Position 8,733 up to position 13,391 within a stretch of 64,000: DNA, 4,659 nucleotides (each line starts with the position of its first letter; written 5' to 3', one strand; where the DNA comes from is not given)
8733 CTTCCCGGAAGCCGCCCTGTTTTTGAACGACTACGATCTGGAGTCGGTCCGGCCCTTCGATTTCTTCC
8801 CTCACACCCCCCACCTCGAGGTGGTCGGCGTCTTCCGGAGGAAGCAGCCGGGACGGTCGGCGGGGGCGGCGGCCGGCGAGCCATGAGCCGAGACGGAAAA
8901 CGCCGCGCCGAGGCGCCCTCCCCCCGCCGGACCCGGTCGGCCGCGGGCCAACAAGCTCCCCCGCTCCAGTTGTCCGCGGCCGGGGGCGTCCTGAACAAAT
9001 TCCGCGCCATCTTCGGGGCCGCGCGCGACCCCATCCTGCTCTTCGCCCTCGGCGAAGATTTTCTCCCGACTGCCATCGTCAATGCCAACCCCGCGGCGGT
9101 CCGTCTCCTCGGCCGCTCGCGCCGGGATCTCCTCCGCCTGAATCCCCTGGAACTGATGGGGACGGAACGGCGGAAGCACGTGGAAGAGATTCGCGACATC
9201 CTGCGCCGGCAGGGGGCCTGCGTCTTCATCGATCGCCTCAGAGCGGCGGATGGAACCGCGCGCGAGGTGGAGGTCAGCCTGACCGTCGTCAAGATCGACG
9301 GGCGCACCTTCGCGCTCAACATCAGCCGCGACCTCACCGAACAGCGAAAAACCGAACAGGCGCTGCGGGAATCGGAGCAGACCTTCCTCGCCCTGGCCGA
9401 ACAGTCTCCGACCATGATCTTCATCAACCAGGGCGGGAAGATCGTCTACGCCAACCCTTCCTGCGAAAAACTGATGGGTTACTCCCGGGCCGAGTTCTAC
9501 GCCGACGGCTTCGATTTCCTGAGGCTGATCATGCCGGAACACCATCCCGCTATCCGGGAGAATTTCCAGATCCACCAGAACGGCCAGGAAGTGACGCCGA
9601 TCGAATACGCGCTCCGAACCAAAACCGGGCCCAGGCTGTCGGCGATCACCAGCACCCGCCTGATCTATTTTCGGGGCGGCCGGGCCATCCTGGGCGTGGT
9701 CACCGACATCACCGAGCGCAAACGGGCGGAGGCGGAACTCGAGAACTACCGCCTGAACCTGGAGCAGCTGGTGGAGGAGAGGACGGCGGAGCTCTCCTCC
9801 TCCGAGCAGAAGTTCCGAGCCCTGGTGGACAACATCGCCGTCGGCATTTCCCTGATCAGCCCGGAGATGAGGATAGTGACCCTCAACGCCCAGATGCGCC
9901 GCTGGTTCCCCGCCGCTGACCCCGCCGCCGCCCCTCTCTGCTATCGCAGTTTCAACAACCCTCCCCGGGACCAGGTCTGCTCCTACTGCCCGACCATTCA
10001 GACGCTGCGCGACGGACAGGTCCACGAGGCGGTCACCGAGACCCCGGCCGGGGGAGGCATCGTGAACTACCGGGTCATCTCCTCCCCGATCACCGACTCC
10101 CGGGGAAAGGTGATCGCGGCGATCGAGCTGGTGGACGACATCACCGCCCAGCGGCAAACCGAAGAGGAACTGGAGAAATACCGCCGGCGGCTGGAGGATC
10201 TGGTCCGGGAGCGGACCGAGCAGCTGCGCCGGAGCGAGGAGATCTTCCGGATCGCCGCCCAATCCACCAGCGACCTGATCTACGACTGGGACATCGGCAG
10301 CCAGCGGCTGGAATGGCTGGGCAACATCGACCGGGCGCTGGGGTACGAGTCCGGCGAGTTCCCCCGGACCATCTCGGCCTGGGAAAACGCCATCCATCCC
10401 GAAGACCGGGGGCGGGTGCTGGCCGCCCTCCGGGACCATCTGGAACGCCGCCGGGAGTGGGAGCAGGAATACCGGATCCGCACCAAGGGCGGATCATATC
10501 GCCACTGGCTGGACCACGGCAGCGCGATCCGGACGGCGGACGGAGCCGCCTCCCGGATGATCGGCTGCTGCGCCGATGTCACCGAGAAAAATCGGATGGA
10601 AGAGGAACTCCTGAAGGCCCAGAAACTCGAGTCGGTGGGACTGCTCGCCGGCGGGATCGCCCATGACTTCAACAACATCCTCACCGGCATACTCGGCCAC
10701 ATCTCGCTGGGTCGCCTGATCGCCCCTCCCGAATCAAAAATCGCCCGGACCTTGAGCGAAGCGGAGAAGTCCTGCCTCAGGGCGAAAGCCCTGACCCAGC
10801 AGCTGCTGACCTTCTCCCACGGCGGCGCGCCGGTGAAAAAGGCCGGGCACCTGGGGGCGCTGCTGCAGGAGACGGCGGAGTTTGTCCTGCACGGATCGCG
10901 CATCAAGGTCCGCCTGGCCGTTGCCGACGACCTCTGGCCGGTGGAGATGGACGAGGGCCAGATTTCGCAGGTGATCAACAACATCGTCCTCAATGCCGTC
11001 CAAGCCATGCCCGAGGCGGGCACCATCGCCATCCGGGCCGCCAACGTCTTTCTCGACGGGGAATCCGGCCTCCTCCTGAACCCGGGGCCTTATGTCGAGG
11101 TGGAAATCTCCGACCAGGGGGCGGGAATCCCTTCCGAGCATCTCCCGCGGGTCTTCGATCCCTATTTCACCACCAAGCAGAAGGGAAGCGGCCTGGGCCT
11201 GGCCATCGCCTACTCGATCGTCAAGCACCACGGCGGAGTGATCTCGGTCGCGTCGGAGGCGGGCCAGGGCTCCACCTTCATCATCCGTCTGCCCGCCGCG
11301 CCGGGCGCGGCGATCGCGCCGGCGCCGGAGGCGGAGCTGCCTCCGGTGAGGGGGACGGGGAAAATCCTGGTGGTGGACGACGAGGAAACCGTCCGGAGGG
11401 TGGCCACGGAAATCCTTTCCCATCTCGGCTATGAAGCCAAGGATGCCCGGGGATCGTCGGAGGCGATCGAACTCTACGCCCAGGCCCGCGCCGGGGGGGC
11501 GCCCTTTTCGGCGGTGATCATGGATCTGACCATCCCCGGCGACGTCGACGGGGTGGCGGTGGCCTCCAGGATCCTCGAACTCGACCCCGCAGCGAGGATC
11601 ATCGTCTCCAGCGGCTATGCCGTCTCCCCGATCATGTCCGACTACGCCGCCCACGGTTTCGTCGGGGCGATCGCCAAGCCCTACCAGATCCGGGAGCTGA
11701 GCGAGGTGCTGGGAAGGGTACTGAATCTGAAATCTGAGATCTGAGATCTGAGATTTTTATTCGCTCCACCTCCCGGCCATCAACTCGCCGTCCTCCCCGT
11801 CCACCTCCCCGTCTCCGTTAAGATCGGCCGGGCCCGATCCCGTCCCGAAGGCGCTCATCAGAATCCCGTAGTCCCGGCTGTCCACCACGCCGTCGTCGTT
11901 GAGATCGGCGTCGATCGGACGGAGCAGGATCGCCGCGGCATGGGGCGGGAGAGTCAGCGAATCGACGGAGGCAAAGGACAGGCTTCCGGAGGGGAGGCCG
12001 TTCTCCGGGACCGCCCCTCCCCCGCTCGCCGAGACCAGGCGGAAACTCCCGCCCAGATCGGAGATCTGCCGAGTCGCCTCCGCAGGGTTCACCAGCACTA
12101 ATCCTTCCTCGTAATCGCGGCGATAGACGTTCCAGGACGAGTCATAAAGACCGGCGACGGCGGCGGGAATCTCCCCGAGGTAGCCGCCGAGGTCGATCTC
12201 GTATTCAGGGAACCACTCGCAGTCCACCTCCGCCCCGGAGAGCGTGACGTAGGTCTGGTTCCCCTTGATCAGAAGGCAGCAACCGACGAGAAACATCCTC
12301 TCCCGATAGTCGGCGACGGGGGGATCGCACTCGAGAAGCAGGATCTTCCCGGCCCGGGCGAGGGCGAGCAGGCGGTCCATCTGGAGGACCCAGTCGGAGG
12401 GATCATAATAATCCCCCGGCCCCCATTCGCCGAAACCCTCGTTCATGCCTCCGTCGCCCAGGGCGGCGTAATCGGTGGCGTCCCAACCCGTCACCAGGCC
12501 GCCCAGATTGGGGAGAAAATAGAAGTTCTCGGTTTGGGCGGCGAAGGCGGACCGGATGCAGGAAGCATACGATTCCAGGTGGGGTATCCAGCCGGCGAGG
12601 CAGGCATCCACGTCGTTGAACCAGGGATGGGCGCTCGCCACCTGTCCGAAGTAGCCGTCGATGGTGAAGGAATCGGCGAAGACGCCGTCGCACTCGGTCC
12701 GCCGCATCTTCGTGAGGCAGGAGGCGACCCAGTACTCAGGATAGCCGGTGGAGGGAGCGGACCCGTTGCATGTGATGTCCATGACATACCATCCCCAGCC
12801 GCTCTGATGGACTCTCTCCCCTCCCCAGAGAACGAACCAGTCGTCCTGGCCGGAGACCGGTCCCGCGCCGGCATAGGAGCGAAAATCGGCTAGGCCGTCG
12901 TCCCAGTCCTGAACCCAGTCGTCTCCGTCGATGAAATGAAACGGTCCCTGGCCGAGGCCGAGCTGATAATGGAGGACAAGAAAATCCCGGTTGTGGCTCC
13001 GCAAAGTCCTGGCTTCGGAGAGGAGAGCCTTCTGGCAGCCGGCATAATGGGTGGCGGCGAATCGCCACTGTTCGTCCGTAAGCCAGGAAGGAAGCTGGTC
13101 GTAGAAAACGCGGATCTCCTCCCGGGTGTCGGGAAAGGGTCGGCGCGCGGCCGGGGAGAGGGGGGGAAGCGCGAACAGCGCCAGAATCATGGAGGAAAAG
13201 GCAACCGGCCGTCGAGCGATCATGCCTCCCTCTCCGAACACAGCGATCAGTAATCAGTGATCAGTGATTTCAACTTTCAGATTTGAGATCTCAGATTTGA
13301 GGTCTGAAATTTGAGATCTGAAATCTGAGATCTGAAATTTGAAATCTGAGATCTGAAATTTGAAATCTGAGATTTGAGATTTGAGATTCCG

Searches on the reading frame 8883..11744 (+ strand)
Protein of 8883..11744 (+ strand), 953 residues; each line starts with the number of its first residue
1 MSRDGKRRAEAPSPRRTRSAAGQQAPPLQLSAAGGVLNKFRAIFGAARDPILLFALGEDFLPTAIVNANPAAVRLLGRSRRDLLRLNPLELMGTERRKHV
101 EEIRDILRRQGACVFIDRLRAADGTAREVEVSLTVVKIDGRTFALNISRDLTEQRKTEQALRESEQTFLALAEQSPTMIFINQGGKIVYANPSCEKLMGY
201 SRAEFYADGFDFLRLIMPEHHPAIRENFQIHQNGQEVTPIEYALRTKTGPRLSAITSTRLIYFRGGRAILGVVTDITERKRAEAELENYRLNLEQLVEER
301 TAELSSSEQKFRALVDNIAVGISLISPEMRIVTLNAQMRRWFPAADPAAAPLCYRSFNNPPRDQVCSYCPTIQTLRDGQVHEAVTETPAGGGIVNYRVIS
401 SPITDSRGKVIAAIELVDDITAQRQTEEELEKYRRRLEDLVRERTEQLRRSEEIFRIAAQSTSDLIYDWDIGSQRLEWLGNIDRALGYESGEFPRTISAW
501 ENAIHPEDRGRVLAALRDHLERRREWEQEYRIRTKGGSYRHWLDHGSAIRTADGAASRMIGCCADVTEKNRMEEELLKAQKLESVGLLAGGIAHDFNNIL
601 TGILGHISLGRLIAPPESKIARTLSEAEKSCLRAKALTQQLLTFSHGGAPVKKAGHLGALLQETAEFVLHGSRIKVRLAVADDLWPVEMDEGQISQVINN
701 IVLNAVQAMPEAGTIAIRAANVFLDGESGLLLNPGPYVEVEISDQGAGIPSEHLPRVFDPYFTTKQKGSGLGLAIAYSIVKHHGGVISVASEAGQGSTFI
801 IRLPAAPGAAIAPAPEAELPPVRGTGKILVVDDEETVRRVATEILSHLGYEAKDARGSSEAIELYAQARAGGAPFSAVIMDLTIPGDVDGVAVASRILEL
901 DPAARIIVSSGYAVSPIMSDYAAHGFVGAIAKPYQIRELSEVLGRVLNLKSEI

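Call 48: search_protein_families(library=pfam, proteins=[window:8883-11744:+], max_evalue=0.00001)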
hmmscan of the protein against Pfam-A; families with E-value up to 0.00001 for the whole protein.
window:8883-11744:+ (953 aa): 8 families
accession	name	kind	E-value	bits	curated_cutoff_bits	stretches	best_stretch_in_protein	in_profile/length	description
PF08447.18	PAS_3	-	1.2e-36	125.2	25.6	2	476-561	2-87/89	PAS fold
PF13426.13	PAS_9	-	5e-31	107.5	27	2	177-278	2-103/103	PAS domain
PF02518.31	HATPase_c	-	1.3e-25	90.4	26.4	1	690-806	2-110/111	Histidine kinase-, DNA gyrase B-, and HSP90-like ATPase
PF08448.16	PAS_4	-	1.3e-24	86.9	23.1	0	316-425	2-110/110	PAS fold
PF00989.32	PAS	-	9.1e-20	71.2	22.6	0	64-134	22-94/113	PAS fold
PF13188.13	PAS_8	-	7.8e-19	67.3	21.8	1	168-223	3-56/65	PAS domain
PF00072.30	Response_reg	-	1.2e-15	58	30.2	1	828-942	1-109/111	Response regulator receiver domain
PF00512.31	HisKA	-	2.8e-06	27.7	26.9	0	587-647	4-63/66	His Kinase A (phospho-acceptor) domain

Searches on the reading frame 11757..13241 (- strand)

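Call 48: search_protein_families(library=pfam, proteins=[window:11757-13241:-], max_evalue=0.00001)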
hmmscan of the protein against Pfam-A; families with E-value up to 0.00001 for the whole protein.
window:11757-13241:- (494 aa): 1 family
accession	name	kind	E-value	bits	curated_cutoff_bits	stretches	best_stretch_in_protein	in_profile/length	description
PF14885.12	GHL15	-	2.9e-31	109.8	27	1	130-380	41-270/271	Hypothetical glycosyl hydrolase family 15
